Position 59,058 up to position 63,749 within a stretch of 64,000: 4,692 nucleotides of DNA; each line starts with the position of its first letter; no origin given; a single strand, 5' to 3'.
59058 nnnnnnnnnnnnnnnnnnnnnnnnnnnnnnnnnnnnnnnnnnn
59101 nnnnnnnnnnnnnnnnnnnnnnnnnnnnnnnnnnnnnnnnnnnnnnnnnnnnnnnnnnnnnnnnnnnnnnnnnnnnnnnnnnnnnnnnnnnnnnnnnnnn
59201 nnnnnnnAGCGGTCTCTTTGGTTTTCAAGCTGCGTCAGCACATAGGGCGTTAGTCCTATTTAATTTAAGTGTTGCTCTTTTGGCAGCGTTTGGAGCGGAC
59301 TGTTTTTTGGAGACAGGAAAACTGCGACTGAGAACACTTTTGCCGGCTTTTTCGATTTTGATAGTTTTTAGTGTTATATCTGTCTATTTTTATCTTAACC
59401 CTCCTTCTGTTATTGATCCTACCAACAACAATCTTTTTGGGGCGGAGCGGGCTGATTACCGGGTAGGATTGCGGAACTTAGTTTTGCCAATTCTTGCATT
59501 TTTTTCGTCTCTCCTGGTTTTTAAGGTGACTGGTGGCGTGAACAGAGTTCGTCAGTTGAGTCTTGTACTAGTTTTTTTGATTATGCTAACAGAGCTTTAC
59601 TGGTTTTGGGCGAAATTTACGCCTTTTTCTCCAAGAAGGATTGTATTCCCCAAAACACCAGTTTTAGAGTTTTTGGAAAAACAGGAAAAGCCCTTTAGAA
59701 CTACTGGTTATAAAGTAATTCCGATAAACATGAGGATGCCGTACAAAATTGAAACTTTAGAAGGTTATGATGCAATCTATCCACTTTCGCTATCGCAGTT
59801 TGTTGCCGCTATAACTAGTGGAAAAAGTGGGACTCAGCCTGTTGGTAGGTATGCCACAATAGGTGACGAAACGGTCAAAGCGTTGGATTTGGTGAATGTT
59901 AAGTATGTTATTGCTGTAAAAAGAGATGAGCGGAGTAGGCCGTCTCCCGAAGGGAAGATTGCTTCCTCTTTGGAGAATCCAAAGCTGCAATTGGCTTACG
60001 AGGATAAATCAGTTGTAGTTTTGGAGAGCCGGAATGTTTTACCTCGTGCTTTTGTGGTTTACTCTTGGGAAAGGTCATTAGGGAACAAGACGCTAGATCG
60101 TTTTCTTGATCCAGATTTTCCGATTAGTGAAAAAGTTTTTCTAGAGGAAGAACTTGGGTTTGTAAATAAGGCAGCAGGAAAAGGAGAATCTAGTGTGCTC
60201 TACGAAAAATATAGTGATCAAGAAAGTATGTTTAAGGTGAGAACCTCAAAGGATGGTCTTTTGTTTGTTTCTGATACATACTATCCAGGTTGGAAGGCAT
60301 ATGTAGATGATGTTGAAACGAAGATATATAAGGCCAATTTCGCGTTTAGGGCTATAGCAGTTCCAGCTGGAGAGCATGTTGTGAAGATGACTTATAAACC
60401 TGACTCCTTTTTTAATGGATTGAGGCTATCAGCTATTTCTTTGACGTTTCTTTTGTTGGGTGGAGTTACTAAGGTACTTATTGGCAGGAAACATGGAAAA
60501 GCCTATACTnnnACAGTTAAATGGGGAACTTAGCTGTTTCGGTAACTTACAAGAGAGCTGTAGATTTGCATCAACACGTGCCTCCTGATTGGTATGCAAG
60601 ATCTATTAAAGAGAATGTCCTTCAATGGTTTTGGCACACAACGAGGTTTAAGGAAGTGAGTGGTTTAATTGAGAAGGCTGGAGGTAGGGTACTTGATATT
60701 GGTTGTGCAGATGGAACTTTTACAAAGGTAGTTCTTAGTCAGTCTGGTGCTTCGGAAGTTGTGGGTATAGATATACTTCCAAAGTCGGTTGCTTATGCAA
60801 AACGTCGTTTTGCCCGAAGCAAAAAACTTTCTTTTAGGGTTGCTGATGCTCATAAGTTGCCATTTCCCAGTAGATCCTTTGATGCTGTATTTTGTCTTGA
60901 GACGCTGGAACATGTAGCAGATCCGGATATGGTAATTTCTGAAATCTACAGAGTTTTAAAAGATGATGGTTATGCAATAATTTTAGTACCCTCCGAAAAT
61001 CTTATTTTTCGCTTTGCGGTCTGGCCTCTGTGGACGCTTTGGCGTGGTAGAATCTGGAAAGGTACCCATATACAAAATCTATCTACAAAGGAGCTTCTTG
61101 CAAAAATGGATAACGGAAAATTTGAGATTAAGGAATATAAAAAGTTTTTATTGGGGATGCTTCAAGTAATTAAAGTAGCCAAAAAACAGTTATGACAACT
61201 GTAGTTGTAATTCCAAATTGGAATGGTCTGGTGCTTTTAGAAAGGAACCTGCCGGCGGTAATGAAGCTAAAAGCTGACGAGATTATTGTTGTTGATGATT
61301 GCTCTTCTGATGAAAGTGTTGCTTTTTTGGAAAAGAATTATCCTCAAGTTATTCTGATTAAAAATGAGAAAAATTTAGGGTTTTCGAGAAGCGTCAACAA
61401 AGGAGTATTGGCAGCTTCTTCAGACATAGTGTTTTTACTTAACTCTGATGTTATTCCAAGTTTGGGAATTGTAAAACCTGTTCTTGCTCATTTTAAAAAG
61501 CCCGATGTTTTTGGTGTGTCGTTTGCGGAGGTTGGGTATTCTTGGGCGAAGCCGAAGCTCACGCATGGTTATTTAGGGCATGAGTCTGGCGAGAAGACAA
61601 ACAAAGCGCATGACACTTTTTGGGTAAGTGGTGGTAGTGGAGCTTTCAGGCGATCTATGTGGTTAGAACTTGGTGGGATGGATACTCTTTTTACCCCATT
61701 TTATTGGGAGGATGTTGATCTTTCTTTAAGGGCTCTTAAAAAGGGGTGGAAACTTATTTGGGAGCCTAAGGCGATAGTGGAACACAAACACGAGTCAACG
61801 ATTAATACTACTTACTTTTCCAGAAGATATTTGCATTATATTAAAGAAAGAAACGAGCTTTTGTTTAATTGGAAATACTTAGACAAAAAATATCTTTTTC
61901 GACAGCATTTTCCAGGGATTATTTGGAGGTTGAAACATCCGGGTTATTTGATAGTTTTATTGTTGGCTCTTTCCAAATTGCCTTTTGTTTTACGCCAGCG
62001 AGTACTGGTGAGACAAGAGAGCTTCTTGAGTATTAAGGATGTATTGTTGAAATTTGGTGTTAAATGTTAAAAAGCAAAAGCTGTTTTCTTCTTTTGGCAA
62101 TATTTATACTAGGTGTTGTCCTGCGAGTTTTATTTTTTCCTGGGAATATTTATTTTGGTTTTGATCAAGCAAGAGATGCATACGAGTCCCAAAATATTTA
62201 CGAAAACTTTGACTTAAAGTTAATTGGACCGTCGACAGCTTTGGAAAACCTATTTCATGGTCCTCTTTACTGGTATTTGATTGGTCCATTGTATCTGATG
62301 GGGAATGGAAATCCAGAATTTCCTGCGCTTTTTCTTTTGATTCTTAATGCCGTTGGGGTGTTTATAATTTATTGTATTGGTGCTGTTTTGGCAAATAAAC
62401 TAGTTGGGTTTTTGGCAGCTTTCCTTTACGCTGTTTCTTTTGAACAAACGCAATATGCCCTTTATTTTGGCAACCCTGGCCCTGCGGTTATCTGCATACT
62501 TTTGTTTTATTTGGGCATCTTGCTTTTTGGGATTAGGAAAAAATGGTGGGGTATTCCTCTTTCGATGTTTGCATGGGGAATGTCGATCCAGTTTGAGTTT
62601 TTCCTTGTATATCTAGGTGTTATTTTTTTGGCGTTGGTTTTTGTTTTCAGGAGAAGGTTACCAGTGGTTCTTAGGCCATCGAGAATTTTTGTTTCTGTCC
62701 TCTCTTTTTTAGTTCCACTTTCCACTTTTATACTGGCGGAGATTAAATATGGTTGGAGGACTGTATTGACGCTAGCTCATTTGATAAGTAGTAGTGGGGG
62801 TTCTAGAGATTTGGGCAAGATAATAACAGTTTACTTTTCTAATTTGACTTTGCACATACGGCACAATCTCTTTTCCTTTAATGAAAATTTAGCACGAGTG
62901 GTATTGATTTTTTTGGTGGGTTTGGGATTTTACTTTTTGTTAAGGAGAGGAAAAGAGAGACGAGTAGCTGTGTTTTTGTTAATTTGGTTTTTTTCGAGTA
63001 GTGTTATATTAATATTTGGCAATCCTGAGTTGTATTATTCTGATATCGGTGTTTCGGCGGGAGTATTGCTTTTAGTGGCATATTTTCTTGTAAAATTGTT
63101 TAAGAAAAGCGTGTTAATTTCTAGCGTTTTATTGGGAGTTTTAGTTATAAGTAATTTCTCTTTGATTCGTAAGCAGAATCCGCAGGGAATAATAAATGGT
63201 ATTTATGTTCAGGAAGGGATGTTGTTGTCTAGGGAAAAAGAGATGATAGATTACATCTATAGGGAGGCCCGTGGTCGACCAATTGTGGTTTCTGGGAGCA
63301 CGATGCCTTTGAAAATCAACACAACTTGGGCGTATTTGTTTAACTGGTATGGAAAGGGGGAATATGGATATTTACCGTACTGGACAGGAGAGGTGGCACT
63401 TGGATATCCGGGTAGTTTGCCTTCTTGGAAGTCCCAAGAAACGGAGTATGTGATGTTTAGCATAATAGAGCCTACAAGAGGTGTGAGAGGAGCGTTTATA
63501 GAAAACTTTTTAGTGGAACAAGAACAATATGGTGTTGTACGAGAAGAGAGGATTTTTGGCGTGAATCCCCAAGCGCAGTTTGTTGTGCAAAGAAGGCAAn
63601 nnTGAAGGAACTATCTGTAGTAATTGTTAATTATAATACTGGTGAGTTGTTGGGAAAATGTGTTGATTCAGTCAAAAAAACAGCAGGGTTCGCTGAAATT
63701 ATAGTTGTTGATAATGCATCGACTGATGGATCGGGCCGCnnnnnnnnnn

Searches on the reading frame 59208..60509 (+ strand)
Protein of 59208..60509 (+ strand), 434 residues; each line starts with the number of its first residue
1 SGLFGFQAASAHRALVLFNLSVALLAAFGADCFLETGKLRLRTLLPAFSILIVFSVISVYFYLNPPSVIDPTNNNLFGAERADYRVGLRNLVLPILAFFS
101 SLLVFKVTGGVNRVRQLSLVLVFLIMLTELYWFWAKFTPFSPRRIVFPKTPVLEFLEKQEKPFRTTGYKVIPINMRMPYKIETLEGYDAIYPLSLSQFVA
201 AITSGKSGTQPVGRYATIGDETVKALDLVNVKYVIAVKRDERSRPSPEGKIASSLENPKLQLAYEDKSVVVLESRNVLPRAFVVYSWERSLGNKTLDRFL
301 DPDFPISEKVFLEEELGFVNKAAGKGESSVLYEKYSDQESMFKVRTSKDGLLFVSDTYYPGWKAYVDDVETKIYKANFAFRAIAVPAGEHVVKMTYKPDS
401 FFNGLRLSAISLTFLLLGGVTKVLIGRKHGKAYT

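Call 6: search_protein_families(library=pfam, proteins=[window:59208-60509:+], max_evalue=0.01)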
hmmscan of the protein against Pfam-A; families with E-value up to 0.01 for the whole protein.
window:59208-60509:+ (434 aa): 1 family
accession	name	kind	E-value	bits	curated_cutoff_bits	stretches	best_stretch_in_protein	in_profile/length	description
PF09586.16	YfhO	-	3.7e-16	59.1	28.5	1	329-408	755-835/835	Bacterial membrane protein YfhO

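Call 7: search_protein_families(library=ncbifam, proteins=[window:59208-60509:+], max_evalue=0.01)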
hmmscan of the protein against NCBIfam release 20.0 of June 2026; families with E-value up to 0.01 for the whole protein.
window:59208-60509:+ (434 aa): 2 families
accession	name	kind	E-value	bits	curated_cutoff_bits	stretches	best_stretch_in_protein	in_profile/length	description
NF047590.1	GlcsyltransPgfM2Strep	equivalog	9.1e-07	27.4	1500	1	350-416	808-874/884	glycosyltransferase PgfM2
NF047589.1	GlcsyltransPgfM1Strep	equivalog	4.4e-06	25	1400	1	347-416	879-948/955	glycosyltransferase PgfM1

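Call 16: find_encoding_contigs(protein=window:59280-60509:+, flank=3000, max_places=10)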
Protein window:59280-60509:+ (410 aa): no gene with exactly this product is on record in the collection.

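Call 27: search_protein_families(library=pfam, proteins=[P0121], max_evalue=0.001)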
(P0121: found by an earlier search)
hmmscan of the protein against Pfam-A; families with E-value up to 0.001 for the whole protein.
P0121 (815 aa): 1 family
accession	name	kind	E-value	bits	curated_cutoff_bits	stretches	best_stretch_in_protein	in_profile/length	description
PF09586.16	YfhO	-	8.7e-26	91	28.5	2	122-665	74-594/835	Bacterial membrane protein YfhO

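Call 30: search_protein_families(library=ncbifam, proteins=[P0121], max_evalue=0.001)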
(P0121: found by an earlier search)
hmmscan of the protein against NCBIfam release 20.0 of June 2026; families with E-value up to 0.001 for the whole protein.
P0121 (815 aa): 2 families
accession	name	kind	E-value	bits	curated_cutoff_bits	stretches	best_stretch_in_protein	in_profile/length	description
NF047590.1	GlcsyltransPgfM2Strep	equivalog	5.2e-09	34.8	1500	1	731-797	808-874/884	glycosyltransferase PgfM2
NF047589.1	GlcsyltransPgfM1Strep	equivalog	8.3e-05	20.8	1400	1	729-797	880-948/955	glycosyltransferase PgfM1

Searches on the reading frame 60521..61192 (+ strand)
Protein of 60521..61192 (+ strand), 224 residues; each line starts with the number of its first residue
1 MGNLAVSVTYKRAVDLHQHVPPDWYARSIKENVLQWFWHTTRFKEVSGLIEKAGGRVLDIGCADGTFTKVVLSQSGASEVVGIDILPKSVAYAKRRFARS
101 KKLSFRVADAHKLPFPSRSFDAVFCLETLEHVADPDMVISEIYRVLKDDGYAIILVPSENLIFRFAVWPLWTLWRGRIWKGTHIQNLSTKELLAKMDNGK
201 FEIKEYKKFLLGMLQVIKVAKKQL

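Call 6: search_protein_families(library=pfam, proteins=[window:60521-61192:+], max_evalue=0.01)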
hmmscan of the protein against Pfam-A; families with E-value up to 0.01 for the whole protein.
window:60521-61192:+ (224 aa): 18 families
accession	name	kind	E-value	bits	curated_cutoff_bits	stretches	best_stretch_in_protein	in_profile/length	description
PF08241.18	Methyltransf_11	-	1.8e-27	96.3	21.2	1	58-154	1-95/95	Methyltransferase domain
PF13649.12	Methyltransf_25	-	2.9e-24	86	27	1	57-150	1-97/97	Methyltransferase domain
PF13847.12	Methyltransf_31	-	3.5e-23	82.3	27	1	52-158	2-113/145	Methyltransferase domain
PF13489.12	Methyltransf_23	-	2.5e-21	76.5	27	1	51-194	20-152/164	Methyltransferase domain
PF08242.18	Methyltransf_12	-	1.5e-18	67.8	30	1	58-151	1-97/98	Methyltransferase domain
PF01209.24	Ubie_methyltran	-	2.2e-10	40.7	20.1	1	50-164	44-161/233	ubiE/COQ5 methyltransferase family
PF03141.22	Methyltransf_29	-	1.5e-09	37.5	23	1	56-154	120-217/506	Putative S-adenosyl-L-methionine-dependent methyltransferase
PF01728.25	FtsJ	-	9.4e-09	35.9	24.1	1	47-125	16-97/181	FtsJ-like methyltransferase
PF07021.18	MetW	-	3.4e-08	33.8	21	1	43-147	4-103/193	Methionine biosynthesis protein MetW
PF05401.17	NodS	-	4.7e-07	30.3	24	1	52-155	42-145/201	Nodulation protein S (NodS)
PF08003.17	Methyltransf_9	-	2.1e-05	24.1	23.8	1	52-153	114-216/315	Protein of unknown function (DUF1698)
PF02353.26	CMAS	-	6.2e-05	22.9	27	1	52-153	61-163/273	Mycolic acid cyclopropane synthetase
PF05175.20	MTS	-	0.00045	20.3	23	1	50-123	28-102/170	Methyltransferase small domain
PF05219.18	DREV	-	0.00063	19.4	26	1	54-154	95-186/265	DREV methyltransferase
PF06325.19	PrmA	-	0.00069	19.6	22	1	51-154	159-258/296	Ribosomal protein L11 methyltransferase (PrmA)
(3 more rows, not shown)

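Call 12: find_encoding_contigs(protein=window:60521-61192:+, flank=6000, max_places=10)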
Protein window:60521-61192:+ (224 aa): 5 contigs read that carry it; 3 places shown.
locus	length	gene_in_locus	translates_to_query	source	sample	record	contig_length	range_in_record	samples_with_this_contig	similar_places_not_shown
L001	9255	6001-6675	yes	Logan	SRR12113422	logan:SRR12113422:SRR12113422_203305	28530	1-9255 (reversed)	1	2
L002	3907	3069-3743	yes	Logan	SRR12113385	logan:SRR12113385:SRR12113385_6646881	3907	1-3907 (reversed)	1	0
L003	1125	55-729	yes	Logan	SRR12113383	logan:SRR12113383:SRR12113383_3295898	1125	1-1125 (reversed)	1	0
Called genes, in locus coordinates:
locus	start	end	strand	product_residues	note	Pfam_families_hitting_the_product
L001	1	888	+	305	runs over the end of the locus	PF00535:Glycos_transf_2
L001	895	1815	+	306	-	PF00535:Glycos_transf_2, PF10111:Glyco_tranf_2_2 (faint), PF13641:Glyco_tranf_2_3, PF13632:Glyco_trans_2_3 (weak)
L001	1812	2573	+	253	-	PF00535:Glycos_transf_2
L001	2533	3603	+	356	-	PF13439:Glyco_transf_4, PF00534:Glycos_transf_1, PF13692:Glyco_trans_1_4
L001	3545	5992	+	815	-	PF09586:YfhO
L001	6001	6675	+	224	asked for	PF01209:Ubie_methyltran, PF03141:Methyltransf_29, PF01728:FtsJ, PF07021:MetW, PF13489:Methyltransf_23, PF13847:Methyltransf_31, PF08241:Methyltransf_11, PF08242:Methyltransf_12, +3 more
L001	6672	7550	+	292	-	PF00535:Glycos_transf_2, PF13641:Glyco_tranf_2_3, PF10111:Glyco_tranf_2_2 (faint), PF13632:Glyco_trans_2_3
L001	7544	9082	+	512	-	PF13231:PMT_2 (weak)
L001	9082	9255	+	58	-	?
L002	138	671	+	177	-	PF00534:Glycos_transf_1, PF13692:Glyco_trans_1_4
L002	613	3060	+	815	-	PF09586:YfhO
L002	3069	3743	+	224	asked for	PF01209:Ubie_methyltran, PF03141:Methyltransf_29, PF01728:FtsJ, PF07021:MetW, PF13489:Methyltransf_23, PF13847:Methyltransf_31, PF08241:Methyltransf_11, PF08242:Methyltransf_12, +3 more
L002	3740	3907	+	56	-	?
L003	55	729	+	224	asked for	PF01209:Ubie_methyltran, PF03141:Methyltransf_29, PF01728:FtsJ, PF07021:MetW, PF13489:Methyltransf_23, PF13847:Methyltransf_31, PF08241:Methyltransf_11, PF08242:Methyltransf_12, +3 more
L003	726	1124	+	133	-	?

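Call 27: search_protein_families(library=pfam, proteins=[P0121], max_evalue=0.001)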
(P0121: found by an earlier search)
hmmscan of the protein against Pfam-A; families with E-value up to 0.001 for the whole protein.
P0121 (815 aa): 1 family
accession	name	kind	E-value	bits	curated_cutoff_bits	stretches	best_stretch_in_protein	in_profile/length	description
PF09586.16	YfhO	-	8.7e-26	91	28.5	2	122-665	74-594/835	Bacterial membrane protein YfhO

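Call 30: search_protein_families(library=ncbifam, proteins=[P0121], max_evalue=0.001)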
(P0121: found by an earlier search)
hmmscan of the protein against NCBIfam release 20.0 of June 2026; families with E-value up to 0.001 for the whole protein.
P0121 (815 aa): 2 families
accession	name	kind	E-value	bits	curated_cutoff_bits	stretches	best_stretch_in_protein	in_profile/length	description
NF047590.1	GlcsyltransPgfM2Strep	equivalog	5.2e-09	34.8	1500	1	731-797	808-874/884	glycosyltransferase PgfM2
NF047589.1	GlcsyltransPgfM1Strep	equivalog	8.3e-05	20.8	1400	1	729-797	880-948/955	glycosyltransferase PgfM1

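Call 40: search_solved_structures(query=P0121, max_evalue=0.01)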
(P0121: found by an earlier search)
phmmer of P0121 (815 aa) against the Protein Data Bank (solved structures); distinct sequences matched with E-value up to 0.01: 0.

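Call 56: predict_structure(alignment_id=A1)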
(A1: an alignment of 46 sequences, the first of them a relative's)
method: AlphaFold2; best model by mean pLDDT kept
length: 815 residues; sequences in the alignment: 46
mean_pLDDT: 86.1   pTM: 0.90
mean pLDDT of the five models: 86.1, 85.7, 84.7, 83.9, 83.8
residues with pLDDT >= 90: 472; 70-90: 227; 50-70: 76; < 50: 40
segments of 3 or more residues with pLDDT < 50: 1-4, 71-79, 321-323, 449-462, 811-815
pLDDT, mean of each block of 10 residues (from residue 1): 51 82 96 96 80 62 63 44 83 93 92 83 93 93 97 98 97 96 81 98 96 97 92 94 94 95 97 93 76 71 90 68 57 95 95 94 96 89 74 91 98 88 92 93 72 40 71 95 87 87 96 89 84 93 90 82 81 84 79 67 87 93 87 90 93 95 93 85 89 82 70 94 95 95 95 94 95 96 97 95 74 43
secondary structure, 60 per line:
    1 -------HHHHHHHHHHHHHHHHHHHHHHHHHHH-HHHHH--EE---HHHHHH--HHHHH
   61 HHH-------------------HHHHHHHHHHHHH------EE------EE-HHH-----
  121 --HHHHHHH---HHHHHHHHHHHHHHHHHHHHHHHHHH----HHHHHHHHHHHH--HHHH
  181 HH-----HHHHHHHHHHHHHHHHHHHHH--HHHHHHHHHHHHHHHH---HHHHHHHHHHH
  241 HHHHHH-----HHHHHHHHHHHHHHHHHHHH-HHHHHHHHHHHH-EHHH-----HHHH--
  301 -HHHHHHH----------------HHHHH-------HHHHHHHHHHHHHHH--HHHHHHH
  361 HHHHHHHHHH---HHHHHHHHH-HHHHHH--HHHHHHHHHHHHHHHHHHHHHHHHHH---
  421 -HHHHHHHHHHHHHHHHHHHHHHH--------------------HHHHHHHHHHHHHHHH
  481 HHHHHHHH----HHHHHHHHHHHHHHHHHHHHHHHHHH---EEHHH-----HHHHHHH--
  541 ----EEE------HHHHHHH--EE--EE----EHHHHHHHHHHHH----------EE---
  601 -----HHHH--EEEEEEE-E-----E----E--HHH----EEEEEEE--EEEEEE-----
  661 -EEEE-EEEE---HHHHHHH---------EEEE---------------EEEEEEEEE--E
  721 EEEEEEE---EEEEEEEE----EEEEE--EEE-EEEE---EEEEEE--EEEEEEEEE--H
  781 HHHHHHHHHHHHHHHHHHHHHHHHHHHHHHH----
elements in order (helices of 4 or more, strands of 3 or more residues): H8-34 H36-40 H48-53 H56-63 H83-95 H123-129 H133-158 H163-174 H177-182 H188-208 H211-226 H230-246 H252-271 H273-284 H295-298 H302-308 H325-329 H337-351 H354-370 H374-382 H384-389 H392-417 H422-444 H465-488 H493-518 H532-538 E545-547 H554-560 H574-585 H606-609 E612-618 E641-647 E650-655 E662-665 E667-670 H674-680 E690-693 E709-717 E720-727 E731-738 E743-747 E750-752 E754-757 E761-766 E769-777 H780-811

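Call 58: fold_search(model_id=the predicted structure, library=pdb)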
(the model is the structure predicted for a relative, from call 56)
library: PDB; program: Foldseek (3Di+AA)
matches with E <= 10: 527; with E <= 0.001: 21
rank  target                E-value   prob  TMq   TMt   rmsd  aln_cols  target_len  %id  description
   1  6w98_A                3.1e-07  1.00  0.42  0.28  20.6       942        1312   11  Single-Particle Cryo-EM Structure of Arabinofuranosyltransferase AftD from Mycobacteria (released 2020-05-13)
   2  6wby                  3.4e-07  1.00  0.40  0.28  21.4       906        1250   10  Single-Particle Cryo-EM Structure of Arabinofuranosyltransferase AftD from Mycobacteria, Mutant R1389S Class 2 (released 2020-05-13)
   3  9n9j_I                1.0e-06  1.00  0.37  0.42  16.2       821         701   11  Structure of a GRP94 folding intermediate engaged with a CCDC134- and FKBP11-bound secretory translocon (released 2025-11-19)
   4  6wbx                  1.3e-06  1.00  0.37  0.25  22.7       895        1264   11  Single-Particle Cryo-EM Structure of Arabinofuranosyltransferase AftD from Mycobacteria, Mutant R1389S Class 1 (released 2020-05-13)
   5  5ezm                  2.2e-06  1.00  0.38  0.53   8.4       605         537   11  Crystal Structure of ArnT from Cupriavidus metallidurans in the apo state (released 2016-02-17)
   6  8b6l_I                2.5e-06  1.00  0.40  0.46  15.7       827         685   11  Subtomogram average of the human Sec61-TRAP-OSTA-translocon (released 2022-12-07)
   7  8age_A                3.8e-06  1.00  0.36  0.44  13.7       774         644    9  Structure of yeast oligosaccharylransferase complex with acceptor peptide bound (released 2022-12-07)
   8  5f15                  4.5e-06  1.00  0.37  0.50   9.6       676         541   12  Crystal Structure of ArnT from Cupriavidus metallidurans bound to Undecaprenyl phosphate (released 2016-02-17)
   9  6s7o_A                6.1e-06  1.00  0.38  0.46  16.0       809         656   11  Cryo-EM structure of human oligosaccharyltransferase complex OST-A (released 2019-12-18)
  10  8agb_A                8.5e-06  1.00  0.36  0.45  15.1       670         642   10  Structure of yeast oligosaccharylransferase complex with lipid-linked oligosaccharide bound (released 2022-12-07)
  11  6ezn_F                1.1e-05  1.00  0.37  0.44  17.3       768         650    9  Cryo-EM structure of the yeast oligosaccharyltransferase (OST) complex (released 2018-01-17)
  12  7oci_F                1.4e-05  1.00  0.39  0.48  13.3       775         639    9  Cryo-EM structure of yeast Ost6p containing oligosaccharyltransferase complex (released 2022-02-16)
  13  6c26_A                2.1e-05  1.00  0.38  0.47  16.2       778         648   10  The Cryo-EM structure of a eukaryotic oligosaccharyl transferase complex (released 2018-01-31)
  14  6gxc_A                3.7e-05  1.00  0.32  0.36  12.9       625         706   12  Bacterial oligosaccharyltransferase PglB in complex with an inhibitory peptide and a reactive lipid-linked oligosaccha (released 2018-11-14)
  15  8pn9_A                4.6e-05  1.00  0.41  0.49  15.4       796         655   10  Structure of human oligosaccharyltransferase OST-A complex bound to NGI-1 (released 2024-05-08)
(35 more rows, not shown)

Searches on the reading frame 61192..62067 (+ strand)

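Call 6: search_protein_families(library=pfam, proteins=[window:61192-62067:+], max_evalue=0.01)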
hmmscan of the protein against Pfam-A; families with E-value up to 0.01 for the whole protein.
window:61192-62067:+ (292 aa): 4 families
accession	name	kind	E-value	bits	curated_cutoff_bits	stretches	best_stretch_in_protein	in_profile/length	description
PF00535.33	Glycos_transf_2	-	8.5e-22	78.3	23.3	1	5-156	2-163/168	Glycosyl transferase family 2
PF13641.12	Glyco_tranf_2_3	-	2.2e-15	57.8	27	1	4-207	4-219/230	Glycosyltransferase like family 2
PF13632.12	Glyco_trans_2_3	-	9.7e-09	35.8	27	1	79-256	1-172/198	Glycosyl transferase family group 2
PF10111.15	Glyco_tranf_2_2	-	2.3e-06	27.7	27.3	1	30-219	31-237/276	Glycosyltransferase like family 2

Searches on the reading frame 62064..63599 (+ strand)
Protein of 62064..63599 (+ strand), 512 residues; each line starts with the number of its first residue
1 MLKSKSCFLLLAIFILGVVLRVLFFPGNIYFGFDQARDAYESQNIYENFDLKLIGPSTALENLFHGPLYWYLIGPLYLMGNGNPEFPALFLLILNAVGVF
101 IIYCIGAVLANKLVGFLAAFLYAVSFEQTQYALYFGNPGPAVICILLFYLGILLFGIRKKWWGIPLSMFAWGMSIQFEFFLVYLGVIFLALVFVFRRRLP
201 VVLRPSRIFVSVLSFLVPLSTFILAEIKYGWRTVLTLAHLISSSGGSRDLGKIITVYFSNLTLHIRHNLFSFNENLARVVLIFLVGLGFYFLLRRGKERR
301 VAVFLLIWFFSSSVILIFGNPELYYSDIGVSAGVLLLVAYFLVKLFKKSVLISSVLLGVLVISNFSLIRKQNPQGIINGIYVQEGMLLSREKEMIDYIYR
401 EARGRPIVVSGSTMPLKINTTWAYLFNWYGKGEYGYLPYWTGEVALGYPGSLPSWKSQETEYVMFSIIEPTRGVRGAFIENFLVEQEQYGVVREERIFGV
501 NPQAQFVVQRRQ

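Call 6: search_protein_families(library=pfam, proteins=[window:62064-63599:+], max_evalue=0.01)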
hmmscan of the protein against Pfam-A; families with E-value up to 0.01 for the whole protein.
window:62064-63599:+ (512 aa): 1 family
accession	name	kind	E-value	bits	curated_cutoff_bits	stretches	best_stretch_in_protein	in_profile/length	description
PF13231.12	PMT_2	-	5.1e-06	27.2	26.1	1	65-219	2-154/160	Dolichyl-phosphate-mannose-protein mannosyltransferase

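Call 27: search_protein_families(library=pfam, proteins=[window:62064-63599:+], max_evalue=0.001)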
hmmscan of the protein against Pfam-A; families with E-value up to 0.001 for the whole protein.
window:62064-63599:+ (512 aa): 1 family
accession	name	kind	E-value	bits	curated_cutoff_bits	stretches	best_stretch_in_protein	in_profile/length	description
PF13231.12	PMT_2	-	5.1e-06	27.2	26.1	1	65-219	2-154/160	Dolichyl-phosphate-mannose-protein mannosyltransferase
